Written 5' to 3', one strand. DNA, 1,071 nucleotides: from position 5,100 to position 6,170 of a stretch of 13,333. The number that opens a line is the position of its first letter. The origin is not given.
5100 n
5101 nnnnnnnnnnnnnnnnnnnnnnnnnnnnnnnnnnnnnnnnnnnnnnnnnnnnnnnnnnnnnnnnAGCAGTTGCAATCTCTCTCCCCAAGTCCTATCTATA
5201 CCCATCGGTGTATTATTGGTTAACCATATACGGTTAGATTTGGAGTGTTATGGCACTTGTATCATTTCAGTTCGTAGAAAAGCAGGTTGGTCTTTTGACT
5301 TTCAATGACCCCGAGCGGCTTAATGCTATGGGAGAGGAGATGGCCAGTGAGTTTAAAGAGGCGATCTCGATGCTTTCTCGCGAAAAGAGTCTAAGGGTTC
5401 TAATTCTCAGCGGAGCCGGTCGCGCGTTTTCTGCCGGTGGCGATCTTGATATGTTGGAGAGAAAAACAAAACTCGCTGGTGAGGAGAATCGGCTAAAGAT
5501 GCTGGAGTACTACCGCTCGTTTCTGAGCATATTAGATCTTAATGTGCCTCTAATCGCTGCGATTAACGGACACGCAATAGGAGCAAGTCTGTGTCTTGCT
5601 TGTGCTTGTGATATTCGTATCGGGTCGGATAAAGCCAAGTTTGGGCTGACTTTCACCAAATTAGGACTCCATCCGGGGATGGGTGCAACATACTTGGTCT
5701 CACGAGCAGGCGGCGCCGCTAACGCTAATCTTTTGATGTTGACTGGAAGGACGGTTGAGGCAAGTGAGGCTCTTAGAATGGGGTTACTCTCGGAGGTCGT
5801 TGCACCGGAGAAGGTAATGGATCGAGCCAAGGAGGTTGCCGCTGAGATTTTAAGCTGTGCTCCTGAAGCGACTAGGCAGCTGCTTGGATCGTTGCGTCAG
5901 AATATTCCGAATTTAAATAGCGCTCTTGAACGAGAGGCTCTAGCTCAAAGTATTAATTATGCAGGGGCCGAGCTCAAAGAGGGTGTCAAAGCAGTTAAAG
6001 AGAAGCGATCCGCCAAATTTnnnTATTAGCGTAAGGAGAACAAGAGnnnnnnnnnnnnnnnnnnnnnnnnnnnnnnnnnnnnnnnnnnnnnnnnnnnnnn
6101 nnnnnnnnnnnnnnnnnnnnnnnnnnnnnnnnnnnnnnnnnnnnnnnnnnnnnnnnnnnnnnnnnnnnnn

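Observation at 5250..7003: Crotonase-fold protein lacking both hydratase glutamates, translationally coupled to an SPFH/band-7 protein: a possible NfeD-stomatin analogue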

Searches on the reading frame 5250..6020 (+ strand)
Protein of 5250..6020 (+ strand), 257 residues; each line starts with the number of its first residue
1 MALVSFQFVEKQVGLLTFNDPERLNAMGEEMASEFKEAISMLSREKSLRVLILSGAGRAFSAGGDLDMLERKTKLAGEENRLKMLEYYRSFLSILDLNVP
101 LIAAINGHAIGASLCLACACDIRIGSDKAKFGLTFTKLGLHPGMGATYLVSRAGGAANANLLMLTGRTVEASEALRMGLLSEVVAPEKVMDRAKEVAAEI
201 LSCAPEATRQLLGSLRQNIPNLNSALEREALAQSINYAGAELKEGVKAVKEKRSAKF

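Call 3: search_protein_families(library=pfam, proteins=[window:5250-6020:+], max_evalue=0.01)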
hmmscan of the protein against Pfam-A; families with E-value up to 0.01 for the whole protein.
window:5250-6020:+ (257 aa): 2 families
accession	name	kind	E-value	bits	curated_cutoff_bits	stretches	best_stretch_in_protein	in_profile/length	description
PF00378.25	ECH_1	-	4.1e-54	184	27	1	11-257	4-248/251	Enoyl-CoA hydratase/isomerase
PF16113.10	ECH_2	-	1.3e-32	114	27.2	1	13-252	1-241/335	Enoyl-CoA hydratase/isomerase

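Call 4: search_protein_families(library=ncbifam, proteins=[window:5250-6020:+], max_evalue=0.01)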
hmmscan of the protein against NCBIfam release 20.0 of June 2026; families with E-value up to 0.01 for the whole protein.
window:5250-6020:+ (257 aa): 73 families (the best 25 are shown)
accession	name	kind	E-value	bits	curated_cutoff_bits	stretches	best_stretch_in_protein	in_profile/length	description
NF004525.0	PRK05870.1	equivalog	6.3e-59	199.9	285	1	9-251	9-248/249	enoyl-CoA hydratase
NF006699.0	PRK09245.1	subfamily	4.1e-58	196.7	354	1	11-257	11-263/266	crotonase/enoyl-CoA hydratase family protein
NF051848.1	EnCoAHydtEchA19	equivalog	1.1e-49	169.4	400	1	12-257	9-255/258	enoyl-CoA hydratase EchA19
NF004857.0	PRK06210.1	equivalog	1.2e-48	165.9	341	1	4-257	10-272/275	enoyl-CoA hydratase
NF004840.0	PRK06190.1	equivalog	3.7e-48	164.4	253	1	10-253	11-248/260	enoyl-CoA hydratase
NF004475.0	PRK05809.1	subfamily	2.9e-46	158.1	394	1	10-257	11-257/260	short-chain-enoyl-CoA hydratase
NF005675.0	PRK07468.1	equivalog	7.1e-46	157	350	1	10-256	12-258/262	crotonase/enoyl-CoA hydratase family protein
NF006109.0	PRK08260.1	subfamily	2.9e-45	154.8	320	1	9-257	10-275/296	enoyl-CoA hydratase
NF006007.0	PRK08138.1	subfamily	1e-44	152.9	355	1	3-257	8-258/261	enoyl-CoA hydratase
NF005802.0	PRK07657.1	equivalog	1.2e-44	152.8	363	1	3-256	4-256/260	enoyl-CoA hydratase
NF007239.0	PRK09674.1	equivalog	3.4e-43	148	371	1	9-257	10-254/257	2,3-dehydroadipyl-CoA hydratase PaaF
NF004517.0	PRK05862.1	equivalog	1.2e-42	146.2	396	1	10-257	11-254/257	enoyl-CoA hydratase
NF004635.0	PRK05981.1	equivalog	1.3e-42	146.2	351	1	9-257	10-263/266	enoyl-CoA hydratase/isomerase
NF005803.0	PRK07658.1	equivalog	1.5e-42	145.8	313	1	9-257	8-254/257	enoyl-CoA hydratase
NF006107.0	PRK08258.1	equivalog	2.1e-42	145.3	330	1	9-257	23-274/277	enoyl-CoA hydratase family protein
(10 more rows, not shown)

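Call 6: find_homologous_proteins(query=window:5250-6020:+, max_evalue=1e-10)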
Query window:5250-6020:+ (257 aa): 5350 proteins with E <= 1e-10 among 7220 candidates; the best 120 are listed.
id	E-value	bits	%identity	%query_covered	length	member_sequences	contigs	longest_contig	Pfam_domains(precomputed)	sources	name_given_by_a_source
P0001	2.4e-156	536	100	100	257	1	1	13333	PF00378.26,PF16113.11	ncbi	-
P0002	9.5e-115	400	74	100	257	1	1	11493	PF00378.26,PF16113.11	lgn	-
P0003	4.6e-97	342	61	100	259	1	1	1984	PF00378.26,PF16113.11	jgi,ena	-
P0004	1.8e-95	337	63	100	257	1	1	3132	PF00378.26,PF16113.11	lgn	-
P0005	7.9e-95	335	61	99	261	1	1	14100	PF00378.26,PF16113.11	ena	-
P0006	3.2e-94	333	61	100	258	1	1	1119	PF00378.26,PF16113.11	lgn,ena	-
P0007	5.9e-94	332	61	100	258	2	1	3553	PF00378.26,PF16113.11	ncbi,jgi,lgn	ncbi:MAG: hypothetical protein RL417_144 [Pseudomonadota bacterium]|jgi:enoyl-CoA hydratase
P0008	1.5e-93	331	62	100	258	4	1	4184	PF00378.26,PF16113.11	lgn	-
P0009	2.6e-93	330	62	100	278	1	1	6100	PF00378.26,PF16113.11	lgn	-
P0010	3.2e-93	330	61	100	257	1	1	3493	PF00378.26,PF16113.11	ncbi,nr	ncbi:MAG: enoyl-CoA hydratase/isomerase family protein [Bdellovibrionales bacterium]|nr:enoyl-CoA hy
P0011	4.4e-93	329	62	100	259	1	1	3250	PF00378.26,PF16113.11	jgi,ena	-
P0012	3.6e-92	326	62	100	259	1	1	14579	PF00378.26,PF16113.11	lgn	-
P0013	3.9e-92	326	60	100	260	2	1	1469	PF00378.26,PF16113.11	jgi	-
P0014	1.2e-91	325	61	100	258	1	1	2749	PF00378.26,PF16113.11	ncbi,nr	ncbi:MAG: enoyl-CoA hydratase/isomerase family protein [Bdellovibrionales bacterium]|nr:enoyl-CoA hy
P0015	3.1e-91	323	61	100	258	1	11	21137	PF00378.26,PF16113.11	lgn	-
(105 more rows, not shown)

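Call 7: search_solved_structures(query=window:5250-6020:+, show_alignments=3)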
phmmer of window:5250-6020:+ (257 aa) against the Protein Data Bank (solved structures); distinct sequences matched with E-value up to 0.001: 219 (the best 60 are shown).
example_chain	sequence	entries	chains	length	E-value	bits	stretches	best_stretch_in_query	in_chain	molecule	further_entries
1uiy_A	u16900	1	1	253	1.1e-39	139.8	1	11-257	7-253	Enoyl-CoA Hydratase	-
5z7r_A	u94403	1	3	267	5.1e-35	124.6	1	10-254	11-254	Short-chain-enoyl-CoA hydratase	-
4fzw_C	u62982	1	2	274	5.4e-35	124.5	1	7-257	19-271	1,2-epoxyphenylacetyl-CoA isomerase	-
2ej5_A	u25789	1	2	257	1.4e-34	123.2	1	9-255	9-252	Enoyl-CoA hydratase subunit II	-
3sll_A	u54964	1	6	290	5.5e-34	121.2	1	10-257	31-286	Probable enoyl-CoA hydratase/isomerase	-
4fjw_D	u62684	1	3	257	2e-33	119.4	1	10-257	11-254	Probable enoyl-CoA hydratase echA8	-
3pzk_A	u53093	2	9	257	2.2e-33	119.2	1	10-257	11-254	e enoyl-CoA hydratase echA8 | enoyl-CoA hydratase echA8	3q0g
3q0j_A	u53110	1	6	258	2.2e-33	119.2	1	10-257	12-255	enoyl-CoA hydratase echA8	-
3h81_A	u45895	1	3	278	3e-33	118.8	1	10-257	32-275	enoyl-CoA hydratase echA8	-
5zai_A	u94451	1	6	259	5.1e-33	118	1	14-256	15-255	3-hydroxypropionyl-coenzyme A dehydratase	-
5e0n_X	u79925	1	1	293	1.3e-32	116.7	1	12-255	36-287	Enoyl-CoA hydratase/isomerase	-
2pbp_A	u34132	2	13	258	1.5e-32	116.5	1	10-257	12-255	Enoyl-CoA hydratase subunit I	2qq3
6sla_AAA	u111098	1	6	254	2.3e-32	115.9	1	13-257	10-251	Enoyl-CoA hydratase/carnithine racemase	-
6sl9_AAA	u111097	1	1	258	2.5e-32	115.7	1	10-257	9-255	Enoyl-CoA hydratase/carnithine racemase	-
6slb_AAA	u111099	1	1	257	2.6e-32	115.7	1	10-257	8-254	Enoyl-CoA hydratase/carnithine racemase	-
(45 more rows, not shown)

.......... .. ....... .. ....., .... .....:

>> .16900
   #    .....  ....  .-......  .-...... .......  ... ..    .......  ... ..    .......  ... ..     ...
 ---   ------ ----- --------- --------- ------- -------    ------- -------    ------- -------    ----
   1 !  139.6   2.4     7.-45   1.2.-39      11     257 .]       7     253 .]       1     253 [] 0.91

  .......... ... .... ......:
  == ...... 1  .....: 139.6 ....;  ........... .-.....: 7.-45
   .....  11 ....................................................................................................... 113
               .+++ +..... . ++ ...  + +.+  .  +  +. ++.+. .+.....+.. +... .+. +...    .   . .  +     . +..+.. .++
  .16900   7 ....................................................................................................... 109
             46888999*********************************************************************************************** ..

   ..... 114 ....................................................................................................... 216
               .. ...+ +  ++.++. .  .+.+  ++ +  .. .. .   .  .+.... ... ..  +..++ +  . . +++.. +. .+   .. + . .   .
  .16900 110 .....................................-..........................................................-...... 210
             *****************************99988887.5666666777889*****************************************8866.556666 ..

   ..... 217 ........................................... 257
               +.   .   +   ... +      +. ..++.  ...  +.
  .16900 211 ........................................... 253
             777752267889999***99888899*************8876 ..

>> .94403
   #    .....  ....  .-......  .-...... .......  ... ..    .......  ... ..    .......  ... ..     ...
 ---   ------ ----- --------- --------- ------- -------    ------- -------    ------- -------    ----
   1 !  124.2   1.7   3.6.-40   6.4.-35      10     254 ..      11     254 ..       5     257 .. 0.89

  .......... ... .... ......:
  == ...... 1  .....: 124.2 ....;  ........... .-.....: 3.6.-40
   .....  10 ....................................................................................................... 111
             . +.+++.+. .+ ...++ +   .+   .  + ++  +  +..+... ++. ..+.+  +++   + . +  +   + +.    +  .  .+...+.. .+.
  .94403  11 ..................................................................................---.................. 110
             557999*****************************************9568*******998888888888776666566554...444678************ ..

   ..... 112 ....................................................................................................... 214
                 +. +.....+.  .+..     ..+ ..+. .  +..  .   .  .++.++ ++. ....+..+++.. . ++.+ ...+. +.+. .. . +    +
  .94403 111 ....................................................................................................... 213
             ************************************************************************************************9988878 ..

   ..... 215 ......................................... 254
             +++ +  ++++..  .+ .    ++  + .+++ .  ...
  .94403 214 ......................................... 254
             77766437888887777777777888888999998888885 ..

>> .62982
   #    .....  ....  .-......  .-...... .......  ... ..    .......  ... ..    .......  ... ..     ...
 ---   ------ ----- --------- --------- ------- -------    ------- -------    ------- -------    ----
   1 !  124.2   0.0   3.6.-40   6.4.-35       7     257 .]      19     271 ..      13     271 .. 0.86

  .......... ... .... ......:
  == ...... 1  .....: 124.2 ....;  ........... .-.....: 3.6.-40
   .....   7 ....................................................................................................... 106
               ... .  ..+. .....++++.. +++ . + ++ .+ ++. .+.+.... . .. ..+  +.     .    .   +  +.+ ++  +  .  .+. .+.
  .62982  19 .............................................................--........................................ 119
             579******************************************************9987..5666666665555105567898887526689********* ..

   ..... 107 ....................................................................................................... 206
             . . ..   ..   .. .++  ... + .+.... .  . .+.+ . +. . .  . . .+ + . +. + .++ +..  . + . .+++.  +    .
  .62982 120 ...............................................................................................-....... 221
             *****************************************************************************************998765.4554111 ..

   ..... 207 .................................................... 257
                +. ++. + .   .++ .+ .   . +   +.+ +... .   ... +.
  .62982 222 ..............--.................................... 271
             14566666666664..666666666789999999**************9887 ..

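Call 9: find_related_loci(query=A1, collection=genome_contigs, flank=6000)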
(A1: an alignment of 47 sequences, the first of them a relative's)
Query A1 (257 aa) in genome_contigs; peptide patterns used: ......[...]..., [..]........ (x = any residue, [..] = any of these).
600 stretches matched a pattern (row limit reached: there are more); 588 encode a relative of the query (tblastn E <= 1e-3); the best 80 are kept; 80 distinct loci.
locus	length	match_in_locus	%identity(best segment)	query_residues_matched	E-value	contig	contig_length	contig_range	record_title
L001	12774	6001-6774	60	1-257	6e-100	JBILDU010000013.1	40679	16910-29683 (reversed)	MAG: Bdellovibrionota bacterium isolate ME2016-07-22_3300044628_group7_bin146 Rohwer_bin1162_scaffold_345_c1, whole geno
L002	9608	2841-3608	59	3-257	2e-94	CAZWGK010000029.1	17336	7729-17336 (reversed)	MAG TPA_asm: uncultured Bdellovibrionales bacterium isolate SRP193358_co1_702 genome assembly, contig: NODE_8510_length_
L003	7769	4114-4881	57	3-257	7e-93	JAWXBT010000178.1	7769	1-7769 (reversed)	MAG: bacterium isolate MP7G1.125 k99_1078720, whole genome shotgun sequence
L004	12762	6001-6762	58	1-257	2e-92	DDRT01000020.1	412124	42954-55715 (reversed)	MAG TPA_asm: Deltaproteobacteria bacterium UBA2409 UBA2409_contig_120, whole genome shotgun sequence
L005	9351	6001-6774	57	1-257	5e-90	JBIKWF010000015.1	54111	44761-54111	MAG: Bdellovibrionota bacterium isolate ME2015-09-01_3300035663_group6_bin89 Rohwer_bin1204_scaffold_285_c1, whole genom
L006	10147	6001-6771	57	1-257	1e-88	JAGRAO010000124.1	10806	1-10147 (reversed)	MAG: Bdellovibrionales bacterium isolate HKST-UBA20 NODE_125_length_10806_cov_3.205331, whole genome shotgun sequence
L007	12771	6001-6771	56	1-257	1e-88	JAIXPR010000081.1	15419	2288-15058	MAG: Proteobacteria bacterium isolate C1_MAG_00071 C1_MAG_00071_000000000088, whole genome shotgun sequence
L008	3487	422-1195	54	1-257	7e-89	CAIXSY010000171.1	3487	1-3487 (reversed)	MAG: uncultured delta proteobacterium isolate LJ_bin-2050 genome assembly, contig: bin-2050:171/432, whole genome shotgu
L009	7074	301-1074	56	1-257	2e-88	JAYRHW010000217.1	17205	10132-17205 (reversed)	MAG: Bdellovibrionota bacterium isolate SZ_szas25bin.38 k141_1201706, whole genome shotgun sequence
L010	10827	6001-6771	55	1-257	5e-88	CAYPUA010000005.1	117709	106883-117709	MAG TPA_asm: uncultured Bdellovibrionales bacterium isolate SRP193358_co1_85 genome assembly, contig: NODE_150_length_11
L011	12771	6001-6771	56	1-257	5e-88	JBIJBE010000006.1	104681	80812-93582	MAG: Bdellovibrionota bacterium isolate ME2006-08-03D11_3300047094_group2_bin168 Rohwer_bin1170_scaffold_37_c1, whole ge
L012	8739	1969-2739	53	1-257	9e-86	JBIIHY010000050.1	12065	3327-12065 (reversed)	MAG: Bdellovibrionota bacterium isolate ME2001-08-13pf_3300042453_group1_bin275 Rohwer_bin1166_scaffold_5102_c1, whole g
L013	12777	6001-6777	56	4-257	7e-86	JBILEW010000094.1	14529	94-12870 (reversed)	MAG: Bdellovibrionota bacterium isolate ME2016-07-29_3300044622_group7_bin183 Rohwer_bin1189_scaffold_3726_c1, whole gen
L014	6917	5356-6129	55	1-257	2e-85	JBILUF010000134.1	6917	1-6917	MAG: Bdellovibrionota bacterium isolate ME2018-08-01_3300042480_group8_bin58 Rohwer_bin1205_scaffold_9478_c1, whole geno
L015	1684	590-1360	52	1-257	3e-89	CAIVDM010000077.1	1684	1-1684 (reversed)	MAG: uncultured delta proteobacterium isolate ErkenSummer_bin-0574 genome assembly, contig: bin-0574:077/255, whole geno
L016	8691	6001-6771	53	1-257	1e-83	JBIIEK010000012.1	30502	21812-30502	MAG: Bdellovibrionota bacterium isolate ME2000-09-26pf_3300044610_group1_bin166 Rohwer_bin1165_scaffold_713_c1, whole ge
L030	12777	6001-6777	48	8-257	1e-67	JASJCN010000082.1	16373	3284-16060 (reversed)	MAG: Myxococcota bacterium isolate MO_167.B22 MO_167.c_1991, whole genome shotgun sequence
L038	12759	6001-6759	45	13-257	9e-64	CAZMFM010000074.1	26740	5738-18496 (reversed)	MAG TPA_asm: uncultured Spirochaetaceae bacterium isolate SRP128015_co1_44 genome assembly, contig: NODE_2167_length_267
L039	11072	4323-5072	45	16-257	9e-64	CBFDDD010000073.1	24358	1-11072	MAG TPA_asm: uncultured Myxococcales bacterium isolate SRR26215691_binner13_Refined_41 genome assembly, contig: ERZ25073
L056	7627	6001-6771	44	10-257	1e-61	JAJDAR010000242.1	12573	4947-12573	MAG: Deltaproteobacteria bacterium isolate OFTM245 OFTM245_241, whole genome shotgun sequence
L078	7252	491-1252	44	13-257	6e-58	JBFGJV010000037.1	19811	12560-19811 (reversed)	MAG: Myxococcota bacterium isolate Mix_sand03.2021.01.D.30 k141_3464566_length_19811_cov_15.6904, whole genome shotgun s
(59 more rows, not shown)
